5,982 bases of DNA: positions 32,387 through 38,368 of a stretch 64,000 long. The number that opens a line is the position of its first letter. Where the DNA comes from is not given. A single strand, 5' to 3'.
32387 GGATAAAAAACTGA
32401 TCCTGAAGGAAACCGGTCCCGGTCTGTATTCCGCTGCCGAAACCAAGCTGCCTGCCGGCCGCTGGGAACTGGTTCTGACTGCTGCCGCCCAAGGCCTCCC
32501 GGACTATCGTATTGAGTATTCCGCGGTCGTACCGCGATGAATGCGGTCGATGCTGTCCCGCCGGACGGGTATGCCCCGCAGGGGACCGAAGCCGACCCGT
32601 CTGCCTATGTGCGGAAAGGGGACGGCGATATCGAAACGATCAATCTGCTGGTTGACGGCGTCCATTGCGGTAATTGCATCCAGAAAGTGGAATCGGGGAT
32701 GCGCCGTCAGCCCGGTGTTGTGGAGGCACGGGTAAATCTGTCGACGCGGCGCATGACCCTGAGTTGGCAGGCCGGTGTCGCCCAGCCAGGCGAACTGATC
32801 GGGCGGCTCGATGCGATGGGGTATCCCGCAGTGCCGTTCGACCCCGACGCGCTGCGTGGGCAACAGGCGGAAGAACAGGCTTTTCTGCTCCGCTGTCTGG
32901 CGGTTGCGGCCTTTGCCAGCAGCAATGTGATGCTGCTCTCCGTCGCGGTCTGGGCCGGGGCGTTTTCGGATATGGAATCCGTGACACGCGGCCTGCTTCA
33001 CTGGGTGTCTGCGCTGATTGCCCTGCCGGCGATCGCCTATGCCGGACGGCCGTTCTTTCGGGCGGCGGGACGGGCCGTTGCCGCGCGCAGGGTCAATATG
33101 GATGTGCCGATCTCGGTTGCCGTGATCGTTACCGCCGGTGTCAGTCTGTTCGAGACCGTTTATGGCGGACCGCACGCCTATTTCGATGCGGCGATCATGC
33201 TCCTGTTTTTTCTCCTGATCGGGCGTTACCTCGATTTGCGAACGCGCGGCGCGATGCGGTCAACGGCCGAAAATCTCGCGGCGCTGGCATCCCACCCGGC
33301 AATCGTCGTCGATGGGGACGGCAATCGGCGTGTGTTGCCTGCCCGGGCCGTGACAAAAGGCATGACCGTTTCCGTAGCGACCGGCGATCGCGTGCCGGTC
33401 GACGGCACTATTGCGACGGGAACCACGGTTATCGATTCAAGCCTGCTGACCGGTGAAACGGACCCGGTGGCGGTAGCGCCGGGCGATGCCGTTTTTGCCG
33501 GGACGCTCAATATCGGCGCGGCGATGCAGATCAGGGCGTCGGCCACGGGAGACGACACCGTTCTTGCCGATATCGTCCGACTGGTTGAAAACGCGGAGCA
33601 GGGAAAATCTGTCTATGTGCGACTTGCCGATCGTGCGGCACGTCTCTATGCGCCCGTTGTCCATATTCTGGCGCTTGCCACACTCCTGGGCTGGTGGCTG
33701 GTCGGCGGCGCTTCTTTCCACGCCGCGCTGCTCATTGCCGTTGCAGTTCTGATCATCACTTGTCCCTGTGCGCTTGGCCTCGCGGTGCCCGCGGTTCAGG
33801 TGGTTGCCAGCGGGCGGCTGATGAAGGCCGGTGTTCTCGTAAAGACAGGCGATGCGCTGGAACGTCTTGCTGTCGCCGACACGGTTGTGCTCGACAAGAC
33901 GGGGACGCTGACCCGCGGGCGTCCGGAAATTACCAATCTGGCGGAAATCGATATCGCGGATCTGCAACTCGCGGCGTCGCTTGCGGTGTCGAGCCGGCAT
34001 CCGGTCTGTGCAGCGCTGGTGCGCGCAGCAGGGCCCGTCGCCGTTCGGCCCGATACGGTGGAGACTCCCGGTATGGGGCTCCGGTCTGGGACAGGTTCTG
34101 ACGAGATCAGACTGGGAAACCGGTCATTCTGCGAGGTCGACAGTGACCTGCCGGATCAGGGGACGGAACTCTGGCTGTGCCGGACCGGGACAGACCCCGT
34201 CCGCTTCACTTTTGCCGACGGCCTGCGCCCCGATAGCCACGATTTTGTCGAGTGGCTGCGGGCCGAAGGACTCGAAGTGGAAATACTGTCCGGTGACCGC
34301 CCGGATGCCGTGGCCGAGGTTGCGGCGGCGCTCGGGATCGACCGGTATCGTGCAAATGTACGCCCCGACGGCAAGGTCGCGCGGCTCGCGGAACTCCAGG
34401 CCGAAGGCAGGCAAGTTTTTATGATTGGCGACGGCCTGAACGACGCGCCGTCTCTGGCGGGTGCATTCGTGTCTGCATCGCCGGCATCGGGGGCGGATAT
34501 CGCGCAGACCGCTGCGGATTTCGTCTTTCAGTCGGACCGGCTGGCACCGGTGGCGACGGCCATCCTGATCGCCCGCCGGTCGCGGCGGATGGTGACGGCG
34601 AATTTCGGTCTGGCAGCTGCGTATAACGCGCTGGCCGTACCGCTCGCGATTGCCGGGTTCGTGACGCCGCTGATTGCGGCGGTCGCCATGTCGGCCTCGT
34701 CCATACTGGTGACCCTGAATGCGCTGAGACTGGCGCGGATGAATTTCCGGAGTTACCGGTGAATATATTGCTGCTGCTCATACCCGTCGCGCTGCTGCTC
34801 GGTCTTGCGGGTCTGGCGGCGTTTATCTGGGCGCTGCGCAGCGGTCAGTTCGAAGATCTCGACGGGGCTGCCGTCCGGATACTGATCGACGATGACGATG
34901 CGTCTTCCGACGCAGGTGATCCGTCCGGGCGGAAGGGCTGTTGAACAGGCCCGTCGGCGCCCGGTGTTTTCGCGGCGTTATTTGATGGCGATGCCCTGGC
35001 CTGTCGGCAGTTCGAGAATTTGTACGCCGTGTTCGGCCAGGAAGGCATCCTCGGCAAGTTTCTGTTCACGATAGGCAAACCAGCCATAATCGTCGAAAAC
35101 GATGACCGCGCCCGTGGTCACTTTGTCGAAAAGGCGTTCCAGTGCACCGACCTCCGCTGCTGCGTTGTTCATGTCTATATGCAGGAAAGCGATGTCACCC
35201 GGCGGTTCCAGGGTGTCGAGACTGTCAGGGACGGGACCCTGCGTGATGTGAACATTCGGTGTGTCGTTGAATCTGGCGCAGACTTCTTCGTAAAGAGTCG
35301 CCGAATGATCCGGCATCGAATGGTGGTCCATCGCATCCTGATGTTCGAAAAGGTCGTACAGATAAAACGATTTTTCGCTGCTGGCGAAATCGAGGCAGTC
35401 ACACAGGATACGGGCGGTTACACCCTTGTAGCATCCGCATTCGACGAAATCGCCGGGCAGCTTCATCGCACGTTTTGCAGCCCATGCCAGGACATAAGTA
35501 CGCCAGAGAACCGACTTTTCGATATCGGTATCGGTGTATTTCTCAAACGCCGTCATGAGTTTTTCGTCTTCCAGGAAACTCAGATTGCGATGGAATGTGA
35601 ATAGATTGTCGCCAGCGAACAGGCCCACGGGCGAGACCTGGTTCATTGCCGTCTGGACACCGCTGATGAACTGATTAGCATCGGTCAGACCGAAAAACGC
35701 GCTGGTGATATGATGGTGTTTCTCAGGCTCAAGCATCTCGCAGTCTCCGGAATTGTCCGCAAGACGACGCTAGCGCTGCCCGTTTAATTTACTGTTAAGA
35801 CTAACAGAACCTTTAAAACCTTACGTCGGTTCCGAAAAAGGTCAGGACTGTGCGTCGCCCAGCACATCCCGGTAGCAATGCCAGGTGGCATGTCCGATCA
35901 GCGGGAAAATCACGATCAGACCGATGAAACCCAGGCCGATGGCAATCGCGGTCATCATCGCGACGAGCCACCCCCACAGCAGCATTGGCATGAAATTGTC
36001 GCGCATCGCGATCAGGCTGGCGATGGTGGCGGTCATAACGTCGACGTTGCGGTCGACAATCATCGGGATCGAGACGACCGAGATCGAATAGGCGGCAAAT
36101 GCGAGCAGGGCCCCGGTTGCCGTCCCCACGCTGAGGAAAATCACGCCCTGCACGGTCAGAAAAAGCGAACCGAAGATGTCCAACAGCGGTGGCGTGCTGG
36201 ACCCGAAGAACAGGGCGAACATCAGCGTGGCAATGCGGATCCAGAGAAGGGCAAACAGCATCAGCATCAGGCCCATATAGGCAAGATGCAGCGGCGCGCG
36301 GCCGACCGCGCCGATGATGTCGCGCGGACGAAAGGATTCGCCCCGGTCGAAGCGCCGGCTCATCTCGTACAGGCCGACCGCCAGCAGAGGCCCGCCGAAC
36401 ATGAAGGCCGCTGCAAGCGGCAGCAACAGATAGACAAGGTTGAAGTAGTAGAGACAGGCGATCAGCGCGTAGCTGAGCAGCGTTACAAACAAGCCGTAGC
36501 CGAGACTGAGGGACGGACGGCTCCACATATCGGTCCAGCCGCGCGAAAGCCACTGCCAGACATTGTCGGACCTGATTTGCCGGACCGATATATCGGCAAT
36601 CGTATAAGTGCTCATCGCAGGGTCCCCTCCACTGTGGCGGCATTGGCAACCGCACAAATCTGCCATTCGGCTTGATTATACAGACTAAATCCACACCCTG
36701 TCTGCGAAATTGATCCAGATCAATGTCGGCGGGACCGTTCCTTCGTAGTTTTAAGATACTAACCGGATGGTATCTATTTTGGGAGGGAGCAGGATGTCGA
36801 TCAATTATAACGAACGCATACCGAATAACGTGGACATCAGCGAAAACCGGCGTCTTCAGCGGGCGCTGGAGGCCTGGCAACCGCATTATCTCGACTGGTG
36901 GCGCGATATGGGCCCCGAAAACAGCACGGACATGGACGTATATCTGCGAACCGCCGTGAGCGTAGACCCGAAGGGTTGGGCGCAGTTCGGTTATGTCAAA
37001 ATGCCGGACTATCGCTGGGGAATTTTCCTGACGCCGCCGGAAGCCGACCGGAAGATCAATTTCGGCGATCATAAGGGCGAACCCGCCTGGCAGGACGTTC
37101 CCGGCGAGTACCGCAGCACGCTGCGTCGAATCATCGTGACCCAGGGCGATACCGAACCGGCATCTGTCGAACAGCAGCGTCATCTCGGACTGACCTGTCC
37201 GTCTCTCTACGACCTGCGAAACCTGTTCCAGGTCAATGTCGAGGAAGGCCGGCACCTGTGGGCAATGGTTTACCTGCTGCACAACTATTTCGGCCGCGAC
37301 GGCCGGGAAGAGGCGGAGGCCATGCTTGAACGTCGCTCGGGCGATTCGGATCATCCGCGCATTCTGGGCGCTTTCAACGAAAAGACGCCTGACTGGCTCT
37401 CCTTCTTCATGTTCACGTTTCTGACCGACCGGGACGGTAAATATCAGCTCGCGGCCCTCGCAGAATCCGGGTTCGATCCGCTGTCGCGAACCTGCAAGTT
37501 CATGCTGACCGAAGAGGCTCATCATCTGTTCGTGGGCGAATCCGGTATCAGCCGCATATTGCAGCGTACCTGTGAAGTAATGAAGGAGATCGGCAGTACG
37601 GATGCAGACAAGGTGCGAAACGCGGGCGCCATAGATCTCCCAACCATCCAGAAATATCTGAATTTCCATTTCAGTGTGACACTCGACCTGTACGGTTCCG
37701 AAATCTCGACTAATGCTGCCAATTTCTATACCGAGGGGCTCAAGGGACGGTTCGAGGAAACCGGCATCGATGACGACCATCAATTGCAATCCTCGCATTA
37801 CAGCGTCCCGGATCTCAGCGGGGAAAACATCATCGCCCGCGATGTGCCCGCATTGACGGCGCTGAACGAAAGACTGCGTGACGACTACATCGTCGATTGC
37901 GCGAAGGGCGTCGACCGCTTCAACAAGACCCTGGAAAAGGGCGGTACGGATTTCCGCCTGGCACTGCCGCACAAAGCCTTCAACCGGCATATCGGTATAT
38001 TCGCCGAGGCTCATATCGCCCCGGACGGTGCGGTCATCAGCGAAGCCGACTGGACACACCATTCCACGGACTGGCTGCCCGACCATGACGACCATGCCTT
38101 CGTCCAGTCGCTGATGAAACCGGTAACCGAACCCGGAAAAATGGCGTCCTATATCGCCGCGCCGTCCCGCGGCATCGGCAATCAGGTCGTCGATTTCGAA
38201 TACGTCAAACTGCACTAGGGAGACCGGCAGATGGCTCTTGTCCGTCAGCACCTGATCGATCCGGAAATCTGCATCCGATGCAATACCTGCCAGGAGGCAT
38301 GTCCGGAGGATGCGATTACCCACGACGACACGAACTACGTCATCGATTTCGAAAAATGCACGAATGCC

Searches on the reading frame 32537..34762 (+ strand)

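Call 12: search_protein_families(library=pfam, proteins=[window:32537-34762:+], max_evalue=0.001)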
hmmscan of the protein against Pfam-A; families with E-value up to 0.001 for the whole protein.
window:32537-34762:+ (741 aa): 4 families
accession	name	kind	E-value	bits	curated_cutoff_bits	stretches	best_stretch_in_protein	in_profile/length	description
PF00122.25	E1-E2_ATPase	-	2.9e-43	147.9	28.1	1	253-430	5-180/181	E1-E2 ATPase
PF00702.32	Hydrolase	-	4.6e-26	92.8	26.4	1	448-643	2-190/191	haloacid dehalogenase-like hydrolase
PF00403.32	HMA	-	4.6e-09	37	24.8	1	38-96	3-61/62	Heavy-metal-associated domain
PF12710.13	HAD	-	6.4e-05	23.9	27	1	563-640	86-188/189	haloacid dehalogenase-like hydrolase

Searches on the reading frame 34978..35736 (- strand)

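Call 12: search_protein_families(library=pfam, proteins=[window:34978-35736:-], max_evalue=0.001)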
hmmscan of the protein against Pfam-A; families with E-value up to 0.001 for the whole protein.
window:34978-35736:- (252 aa): 2 families
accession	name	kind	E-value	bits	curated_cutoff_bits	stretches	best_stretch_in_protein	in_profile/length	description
PF13578.12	Methyltransf_24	-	5.1e-12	47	26.3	1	98-217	1-105/105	Methyltransferase domain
PF05711.17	TylF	-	5.1e-11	42.8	23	1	91-238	89-248/264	Macrocin-O-methyltransferase (TylF)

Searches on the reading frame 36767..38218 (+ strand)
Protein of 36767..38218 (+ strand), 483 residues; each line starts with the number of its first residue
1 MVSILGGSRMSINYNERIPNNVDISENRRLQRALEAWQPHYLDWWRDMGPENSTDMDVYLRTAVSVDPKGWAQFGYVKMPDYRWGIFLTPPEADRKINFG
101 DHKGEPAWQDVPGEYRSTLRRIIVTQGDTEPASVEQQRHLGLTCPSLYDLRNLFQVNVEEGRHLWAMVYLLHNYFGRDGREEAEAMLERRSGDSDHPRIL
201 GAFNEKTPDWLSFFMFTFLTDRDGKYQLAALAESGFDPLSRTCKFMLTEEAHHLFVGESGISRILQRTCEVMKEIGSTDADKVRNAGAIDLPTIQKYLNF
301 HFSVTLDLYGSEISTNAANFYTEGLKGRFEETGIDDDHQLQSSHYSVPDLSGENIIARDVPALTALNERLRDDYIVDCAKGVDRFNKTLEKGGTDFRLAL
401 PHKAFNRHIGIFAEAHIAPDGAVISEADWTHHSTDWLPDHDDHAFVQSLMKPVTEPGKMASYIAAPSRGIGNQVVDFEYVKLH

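Call 74: search_protein_families(library=pfam, proteins=[window:36767-38218:+], max_evalue=0.01)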
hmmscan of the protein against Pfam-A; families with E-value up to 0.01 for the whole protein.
window:36767-38218:+ (483 aa): 1 family
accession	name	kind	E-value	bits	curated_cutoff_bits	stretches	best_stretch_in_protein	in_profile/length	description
PF05138.18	PaaA_PaaC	-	1.8e-05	24.6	28.5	1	110-270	9-165/263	Phenylacetic acid catabolic protein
